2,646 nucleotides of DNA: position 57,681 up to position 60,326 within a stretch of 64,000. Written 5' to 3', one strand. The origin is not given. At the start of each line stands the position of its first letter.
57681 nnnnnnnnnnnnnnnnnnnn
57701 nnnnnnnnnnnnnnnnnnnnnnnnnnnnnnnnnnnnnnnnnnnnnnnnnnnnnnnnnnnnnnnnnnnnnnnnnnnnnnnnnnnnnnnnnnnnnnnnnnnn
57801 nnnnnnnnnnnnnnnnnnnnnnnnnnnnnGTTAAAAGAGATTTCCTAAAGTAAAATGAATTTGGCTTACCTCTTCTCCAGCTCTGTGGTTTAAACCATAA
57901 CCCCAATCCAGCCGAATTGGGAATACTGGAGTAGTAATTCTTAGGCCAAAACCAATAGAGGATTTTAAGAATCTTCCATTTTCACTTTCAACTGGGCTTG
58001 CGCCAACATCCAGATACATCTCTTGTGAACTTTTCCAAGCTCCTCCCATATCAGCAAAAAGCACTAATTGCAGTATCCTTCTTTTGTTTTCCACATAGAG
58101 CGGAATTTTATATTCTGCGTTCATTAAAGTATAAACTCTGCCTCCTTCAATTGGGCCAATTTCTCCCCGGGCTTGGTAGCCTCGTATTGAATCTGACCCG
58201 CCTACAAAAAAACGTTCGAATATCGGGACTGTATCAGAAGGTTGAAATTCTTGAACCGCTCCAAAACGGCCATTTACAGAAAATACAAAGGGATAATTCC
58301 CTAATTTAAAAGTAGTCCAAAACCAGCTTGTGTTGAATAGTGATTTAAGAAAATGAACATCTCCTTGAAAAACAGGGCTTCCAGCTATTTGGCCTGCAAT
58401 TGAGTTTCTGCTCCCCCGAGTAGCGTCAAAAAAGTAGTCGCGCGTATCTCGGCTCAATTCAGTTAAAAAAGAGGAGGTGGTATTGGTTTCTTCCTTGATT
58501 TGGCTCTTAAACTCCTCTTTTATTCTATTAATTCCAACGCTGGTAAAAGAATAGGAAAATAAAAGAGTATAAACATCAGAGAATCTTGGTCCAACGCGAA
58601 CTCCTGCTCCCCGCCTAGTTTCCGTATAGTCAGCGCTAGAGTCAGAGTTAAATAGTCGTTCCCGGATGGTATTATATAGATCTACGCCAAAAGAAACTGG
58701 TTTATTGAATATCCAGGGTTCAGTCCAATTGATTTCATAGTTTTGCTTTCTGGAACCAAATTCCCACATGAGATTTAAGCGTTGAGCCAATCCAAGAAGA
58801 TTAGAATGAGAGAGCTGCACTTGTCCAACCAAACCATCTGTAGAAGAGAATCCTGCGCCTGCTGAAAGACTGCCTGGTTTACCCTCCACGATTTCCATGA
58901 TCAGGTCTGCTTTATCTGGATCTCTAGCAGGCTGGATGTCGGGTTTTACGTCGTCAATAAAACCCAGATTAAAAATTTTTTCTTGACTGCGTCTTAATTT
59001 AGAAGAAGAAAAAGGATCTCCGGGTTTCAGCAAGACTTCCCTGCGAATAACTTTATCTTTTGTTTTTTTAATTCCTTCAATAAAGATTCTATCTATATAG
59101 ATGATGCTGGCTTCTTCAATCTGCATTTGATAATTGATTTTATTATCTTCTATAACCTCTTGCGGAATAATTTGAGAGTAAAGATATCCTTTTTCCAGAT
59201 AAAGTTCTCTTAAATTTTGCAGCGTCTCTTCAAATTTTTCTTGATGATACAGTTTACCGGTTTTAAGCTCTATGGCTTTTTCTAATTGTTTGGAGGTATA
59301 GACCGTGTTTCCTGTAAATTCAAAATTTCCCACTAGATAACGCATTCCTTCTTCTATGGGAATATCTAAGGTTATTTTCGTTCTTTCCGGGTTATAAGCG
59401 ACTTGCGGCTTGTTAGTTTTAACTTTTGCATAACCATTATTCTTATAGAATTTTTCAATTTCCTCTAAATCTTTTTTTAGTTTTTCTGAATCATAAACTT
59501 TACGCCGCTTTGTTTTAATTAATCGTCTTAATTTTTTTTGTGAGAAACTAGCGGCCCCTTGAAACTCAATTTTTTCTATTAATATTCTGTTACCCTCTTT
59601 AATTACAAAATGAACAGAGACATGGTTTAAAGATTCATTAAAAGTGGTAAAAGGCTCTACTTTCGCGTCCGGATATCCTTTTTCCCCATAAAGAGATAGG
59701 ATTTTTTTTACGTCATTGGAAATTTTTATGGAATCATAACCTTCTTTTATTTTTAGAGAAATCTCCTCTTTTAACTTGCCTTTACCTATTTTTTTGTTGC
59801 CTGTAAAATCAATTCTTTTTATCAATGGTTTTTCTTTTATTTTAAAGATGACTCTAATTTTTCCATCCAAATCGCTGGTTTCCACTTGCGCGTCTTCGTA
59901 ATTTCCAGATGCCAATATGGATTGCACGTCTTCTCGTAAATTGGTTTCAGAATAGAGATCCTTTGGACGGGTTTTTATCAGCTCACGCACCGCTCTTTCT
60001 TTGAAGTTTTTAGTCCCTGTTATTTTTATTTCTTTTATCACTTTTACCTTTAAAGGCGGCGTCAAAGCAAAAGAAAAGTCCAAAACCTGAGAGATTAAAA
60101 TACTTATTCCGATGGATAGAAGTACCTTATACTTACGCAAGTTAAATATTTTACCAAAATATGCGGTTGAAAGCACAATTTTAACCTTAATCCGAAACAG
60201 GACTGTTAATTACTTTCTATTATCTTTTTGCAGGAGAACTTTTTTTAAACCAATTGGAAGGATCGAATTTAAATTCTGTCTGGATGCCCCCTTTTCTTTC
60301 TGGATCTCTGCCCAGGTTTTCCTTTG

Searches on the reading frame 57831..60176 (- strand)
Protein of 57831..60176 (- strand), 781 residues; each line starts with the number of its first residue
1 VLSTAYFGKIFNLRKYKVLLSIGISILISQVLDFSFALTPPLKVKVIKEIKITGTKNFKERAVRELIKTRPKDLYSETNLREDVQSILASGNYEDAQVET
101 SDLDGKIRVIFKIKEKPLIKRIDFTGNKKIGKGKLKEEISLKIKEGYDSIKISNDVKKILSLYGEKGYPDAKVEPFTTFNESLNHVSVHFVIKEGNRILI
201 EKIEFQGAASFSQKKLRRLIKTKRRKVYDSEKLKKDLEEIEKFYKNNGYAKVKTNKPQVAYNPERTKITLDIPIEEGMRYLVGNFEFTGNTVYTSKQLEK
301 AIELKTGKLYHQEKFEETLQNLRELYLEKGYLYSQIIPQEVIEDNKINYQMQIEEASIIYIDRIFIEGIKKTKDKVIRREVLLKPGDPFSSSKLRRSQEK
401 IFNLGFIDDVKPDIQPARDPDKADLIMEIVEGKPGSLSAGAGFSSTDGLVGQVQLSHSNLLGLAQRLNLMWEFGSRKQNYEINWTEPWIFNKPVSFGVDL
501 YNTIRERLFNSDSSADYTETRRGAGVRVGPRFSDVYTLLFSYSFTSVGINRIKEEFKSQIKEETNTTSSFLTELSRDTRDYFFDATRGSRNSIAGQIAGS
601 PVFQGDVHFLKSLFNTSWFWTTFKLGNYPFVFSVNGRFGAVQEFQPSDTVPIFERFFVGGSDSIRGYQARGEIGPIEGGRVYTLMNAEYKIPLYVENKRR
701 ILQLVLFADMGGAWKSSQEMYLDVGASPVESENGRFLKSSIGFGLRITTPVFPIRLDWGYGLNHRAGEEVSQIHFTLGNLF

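Call 20: search_protein_families(library=pfam, proteins=[window:57831-60176:-], max_evalue=0.001)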
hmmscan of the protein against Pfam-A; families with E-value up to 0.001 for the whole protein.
window:57831-60176:- (781 aa): 4 families
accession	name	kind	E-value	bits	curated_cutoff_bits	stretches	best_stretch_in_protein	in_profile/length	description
PF07244.20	POTRA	-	7.9e-69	228.8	21.3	5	200-277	3-79/79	Surface antigen variable number repeat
PF01103.29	Omp85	-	1.1e-57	196.4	24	1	459-781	1-325/325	Omp85 superfamily domain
PF08479.16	POTRA_2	-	9e-15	54.7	24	2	284-339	5-60/76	POTRA domain, ShlB-type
PF08478.15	POTRA_1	-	0.00017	22.2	23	0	47-78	3-34/69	POTRA domain, FtsQ-type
